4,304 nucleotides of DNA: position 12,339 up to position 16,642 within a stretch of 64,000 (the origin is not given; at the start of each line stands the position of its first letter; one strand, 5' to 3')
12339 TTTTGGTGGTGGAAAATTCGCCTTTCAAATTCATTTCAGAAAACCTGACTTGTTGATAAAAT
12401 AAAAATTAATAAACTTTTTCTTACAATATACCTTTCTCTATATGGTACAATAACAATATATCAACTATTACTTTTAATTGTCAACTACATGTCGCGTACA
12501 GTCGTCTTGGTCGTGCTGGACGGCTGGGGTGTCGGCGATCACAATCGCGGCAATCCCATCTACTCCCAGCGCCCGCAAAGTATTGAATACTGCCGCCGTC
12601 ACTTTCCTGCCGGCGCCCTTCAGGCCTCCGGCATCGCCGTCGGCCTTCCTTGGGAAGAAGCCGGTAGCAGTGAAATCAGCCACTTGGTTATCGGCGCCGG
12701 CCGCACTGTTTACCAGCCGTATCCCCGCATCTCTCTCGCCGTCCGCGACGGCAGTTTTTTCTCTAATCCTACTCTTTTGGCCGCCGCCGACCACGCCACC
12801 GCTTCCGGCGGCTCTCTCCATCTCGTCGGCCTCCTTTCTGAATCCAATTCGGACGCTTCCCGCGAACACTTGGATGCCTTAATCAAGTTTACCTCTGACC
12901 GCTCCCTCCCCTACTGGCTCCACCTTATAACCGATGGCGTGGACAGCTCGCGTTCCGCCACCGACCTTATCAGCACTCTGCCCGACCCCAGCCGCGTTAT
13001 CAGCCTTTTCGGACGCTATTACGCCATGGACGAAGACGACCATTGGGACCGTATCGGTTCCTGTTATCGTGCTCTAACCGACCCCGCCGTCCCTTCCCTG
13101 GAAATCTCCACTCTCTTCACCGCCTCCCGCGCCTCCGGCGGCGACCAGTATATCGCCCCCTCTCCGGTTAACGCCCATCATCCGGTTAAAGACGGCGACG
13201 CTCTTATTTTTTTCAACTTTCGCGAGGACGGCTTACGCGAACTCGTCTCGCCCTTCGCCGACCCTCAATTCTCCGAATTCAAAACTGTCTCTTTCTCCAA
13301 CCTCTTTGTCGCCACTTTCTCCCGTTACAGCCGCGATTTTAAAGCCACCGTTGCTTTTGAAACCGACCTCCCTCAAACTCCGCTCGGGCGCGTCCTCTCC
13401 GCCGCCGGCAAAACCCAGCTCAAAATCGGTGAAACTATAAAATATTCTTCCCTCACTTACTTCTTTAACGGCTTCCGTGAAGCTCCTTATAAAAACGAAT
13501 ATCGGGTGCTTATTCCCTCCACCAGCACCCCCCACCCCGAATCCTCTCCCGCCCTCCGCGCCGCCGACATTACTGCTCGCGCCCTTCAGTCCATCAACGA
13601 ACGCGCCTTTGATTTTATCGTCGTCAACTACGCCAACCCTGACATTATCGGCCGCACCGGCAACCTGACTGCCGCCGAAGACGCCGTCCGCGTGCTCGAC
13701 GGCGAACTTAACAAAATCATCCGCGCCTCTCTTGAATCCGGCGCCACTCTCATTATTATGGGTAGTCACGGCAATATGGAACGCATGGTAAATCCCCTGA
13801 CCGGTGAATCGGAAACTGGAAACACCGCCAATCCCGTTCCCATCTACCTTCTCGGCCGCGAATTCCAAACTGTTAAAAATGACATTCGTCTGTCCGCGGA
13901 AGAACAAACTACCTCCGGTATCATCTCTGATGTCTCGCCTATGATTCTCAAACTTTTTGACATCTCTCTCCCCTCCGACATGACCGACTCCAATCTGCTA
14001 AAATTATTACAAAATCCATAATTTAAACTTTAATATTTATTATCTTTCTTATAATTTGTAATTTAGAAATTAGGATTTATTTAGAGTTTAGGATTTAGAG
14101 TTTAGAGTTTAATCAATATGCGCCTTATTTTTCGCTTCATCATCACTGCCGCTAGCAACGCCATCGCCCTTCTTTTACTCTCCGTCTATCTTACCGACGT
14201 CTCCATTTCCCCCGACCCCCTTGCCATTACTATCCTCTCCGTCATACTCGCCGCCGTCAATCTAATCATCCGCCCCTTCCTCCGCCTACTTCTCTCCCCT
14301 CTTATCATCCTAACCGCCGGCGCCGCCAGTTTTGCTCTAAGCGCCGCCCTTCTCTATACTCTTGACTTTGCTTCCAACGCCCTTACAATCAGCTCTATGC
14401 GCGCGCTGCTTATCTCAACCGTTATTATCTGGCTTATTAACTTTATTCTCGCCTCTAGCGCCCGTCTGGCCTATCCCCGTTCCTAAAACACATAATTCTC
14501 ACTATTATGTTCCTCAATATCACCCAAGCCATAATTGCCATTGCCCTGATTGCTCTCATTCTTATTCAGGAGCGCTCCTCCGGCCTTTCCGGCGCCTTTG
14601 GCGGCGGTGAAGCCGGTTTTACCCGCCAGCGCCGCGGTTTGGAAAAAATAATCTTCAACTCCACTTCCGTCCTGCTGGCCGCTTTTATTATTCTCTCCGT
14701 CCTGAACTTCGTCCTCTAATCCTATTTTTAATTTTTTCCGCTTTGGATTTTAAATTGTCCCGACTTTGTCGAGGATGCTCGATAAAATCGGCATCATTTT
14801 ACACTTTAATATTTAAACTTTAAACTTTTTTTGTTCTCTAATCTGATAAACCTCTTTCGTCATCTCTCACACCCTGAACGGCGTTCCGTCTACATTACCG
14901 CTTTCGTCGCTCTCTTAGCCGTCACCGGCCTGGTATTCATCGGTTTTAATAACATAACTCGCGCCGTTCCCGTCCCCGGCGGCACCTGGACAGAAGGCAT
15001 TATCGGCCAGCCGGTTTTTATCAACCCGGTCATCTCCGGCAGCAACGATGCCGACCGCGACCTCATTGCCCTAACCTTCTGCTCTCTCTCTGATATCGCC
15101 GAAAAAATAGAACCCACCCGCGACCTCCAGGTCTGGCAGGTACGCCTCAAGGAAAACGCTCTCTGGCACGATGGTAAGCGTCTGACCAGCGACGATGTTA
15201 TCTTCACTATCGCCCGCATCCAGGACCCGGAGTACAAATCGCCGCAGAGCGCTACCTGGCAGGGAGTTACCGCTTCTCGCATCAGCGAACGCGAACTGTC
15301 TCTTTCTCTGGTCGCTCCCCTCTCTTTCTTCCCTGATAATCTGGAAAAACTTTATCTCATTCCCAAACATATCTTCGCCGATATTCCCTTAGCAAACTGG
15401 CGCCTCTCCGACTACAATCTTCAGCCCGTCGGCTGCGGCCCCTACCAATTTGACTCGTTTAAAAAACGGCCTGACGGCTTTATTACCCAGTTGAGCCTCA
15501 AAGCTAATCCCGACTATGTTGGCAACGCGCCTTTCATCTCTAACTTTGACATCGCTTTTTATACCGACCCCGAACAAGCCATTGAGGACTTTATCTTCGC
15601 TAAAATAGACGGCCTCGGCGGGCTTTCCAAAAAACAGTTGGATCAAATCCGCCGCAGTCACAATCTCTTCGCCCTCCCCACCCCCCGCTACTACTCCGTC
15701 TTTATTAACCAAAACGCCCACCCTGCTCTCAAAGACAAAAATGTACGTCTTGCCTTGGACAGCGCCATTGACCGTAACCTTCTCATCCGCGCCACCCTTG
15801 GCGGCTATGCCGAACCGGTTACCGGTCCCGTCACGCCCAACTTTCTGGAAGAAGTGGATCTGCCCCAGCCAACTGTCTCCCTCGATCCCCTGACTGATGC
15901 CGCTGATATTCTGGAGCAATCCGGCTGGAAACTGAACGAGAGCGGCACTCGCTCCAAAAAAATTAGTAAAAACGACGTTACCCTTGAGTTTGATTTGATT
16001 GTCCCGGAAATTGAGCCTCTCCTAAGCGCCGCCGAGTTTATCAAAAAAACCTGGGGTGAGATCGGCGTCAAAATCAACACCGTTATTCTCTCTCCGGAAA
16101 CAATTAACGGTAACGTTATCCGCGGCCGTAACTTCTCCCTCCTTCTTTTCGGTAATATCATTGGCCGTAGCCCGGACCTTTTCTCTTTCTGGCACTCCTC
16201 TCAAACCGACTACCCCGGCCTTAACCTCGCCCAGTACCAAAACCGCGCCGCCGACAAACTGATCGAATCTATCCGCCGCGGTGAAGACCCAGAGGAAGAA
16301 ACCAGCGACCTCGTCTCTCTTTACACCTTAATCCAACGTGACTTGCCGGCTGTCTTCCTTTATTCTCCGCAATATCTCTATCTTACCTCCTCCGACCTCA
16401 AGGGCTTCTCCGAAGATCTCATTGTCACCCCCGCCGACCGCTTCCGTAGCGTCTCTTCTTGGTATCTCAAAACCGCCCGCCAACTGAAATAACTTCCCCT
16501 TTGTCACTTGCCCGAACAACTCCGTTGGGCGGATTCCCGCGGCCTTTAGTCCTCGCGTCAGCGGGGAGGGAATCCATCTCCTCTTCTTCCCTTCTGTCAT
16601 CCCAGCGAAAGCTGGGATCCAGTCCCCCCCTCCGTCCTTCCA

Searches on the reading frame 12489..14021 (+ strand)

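Call 60: search_protein_families(library=pfam, proteins=[window:12489-14021:+])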
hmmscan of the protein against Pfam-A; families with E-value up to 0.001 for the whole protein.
window:12489-14021:+ (510 aa): 2 families
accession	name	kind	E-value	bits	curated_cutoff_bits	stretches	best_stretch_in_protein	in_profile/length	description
PF01676.23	Metalloenzyme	-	1.4e-43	149.7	24.3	1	4-492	2-250/252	Metalloenzyme superfamily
PF06415.18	iPGM_N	-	3.3e-39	135.1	27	1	81-281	1-216/217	BPG-independent PGAM N-terminus (iPGM_N)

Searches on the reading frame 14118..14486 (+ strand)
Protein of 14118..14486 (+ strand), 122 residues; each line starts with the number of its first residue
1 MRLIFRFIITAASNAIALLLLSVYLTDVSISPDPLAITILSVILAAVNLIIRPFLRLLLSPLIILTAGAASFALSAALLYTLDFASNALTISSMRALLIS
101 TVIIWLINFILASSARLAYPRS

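Call 90: search_protein_families(library=pfam, proteins=[window:14118-14486:+], max_evalue=0.001)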
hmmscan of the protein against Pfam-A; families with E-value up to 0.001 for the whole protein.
window:14118-14486:+ (122 aa): 1 family
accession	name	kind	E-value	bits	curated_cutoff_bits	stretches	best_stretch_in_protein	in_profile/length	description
PF04020.18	Phage_holin_4_2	-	4.4e-13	50.2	28.8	1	6-110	2-105/105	Mycobacterial 4 TMS phage holin, superfamily IV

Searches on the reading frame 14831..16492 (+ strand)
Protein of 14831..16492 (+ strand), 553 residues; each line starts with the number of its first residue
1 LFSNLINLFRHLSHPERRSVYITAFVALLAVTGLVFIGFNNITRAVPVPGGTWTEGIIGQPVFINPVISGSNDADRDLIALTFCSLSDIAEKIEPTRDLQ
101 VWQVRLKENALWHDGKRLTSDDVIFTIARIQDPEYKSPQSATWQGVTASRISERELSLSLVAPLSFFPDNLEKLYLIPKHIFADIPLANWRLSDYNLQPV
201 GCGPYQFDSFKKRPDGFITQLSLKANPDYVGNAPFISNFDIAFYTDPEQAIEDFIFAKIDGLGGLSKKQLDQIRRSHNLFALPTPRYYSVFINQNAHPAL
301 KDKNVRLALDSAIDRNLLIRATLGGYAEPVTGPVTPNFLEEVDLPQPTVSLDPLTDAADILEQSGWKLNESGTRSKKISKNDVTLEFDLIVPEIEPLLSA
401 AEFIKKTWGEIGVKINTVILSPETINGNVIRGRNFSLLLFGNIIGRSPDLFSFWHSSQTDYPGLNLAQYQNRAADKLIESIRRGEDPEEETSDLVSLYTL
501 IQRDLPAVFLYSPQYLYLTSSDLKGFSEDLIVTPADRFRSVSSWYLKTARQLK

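Call 60: search_protein_families(library=pfam, proteins=[window:14831-16492:+])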
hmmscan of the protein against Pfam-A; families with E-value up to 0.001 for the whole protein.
window:14831-16492:+ (553 aa): 1 family
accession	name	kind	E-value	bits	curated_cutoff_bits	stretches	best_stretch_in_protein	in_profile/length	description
PF00496.27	SBP_bac_5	-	1.3e-53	182.9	32.4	1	88-455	5-359/368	Bacterial extracellular solute-binding proteins, family 5 Middle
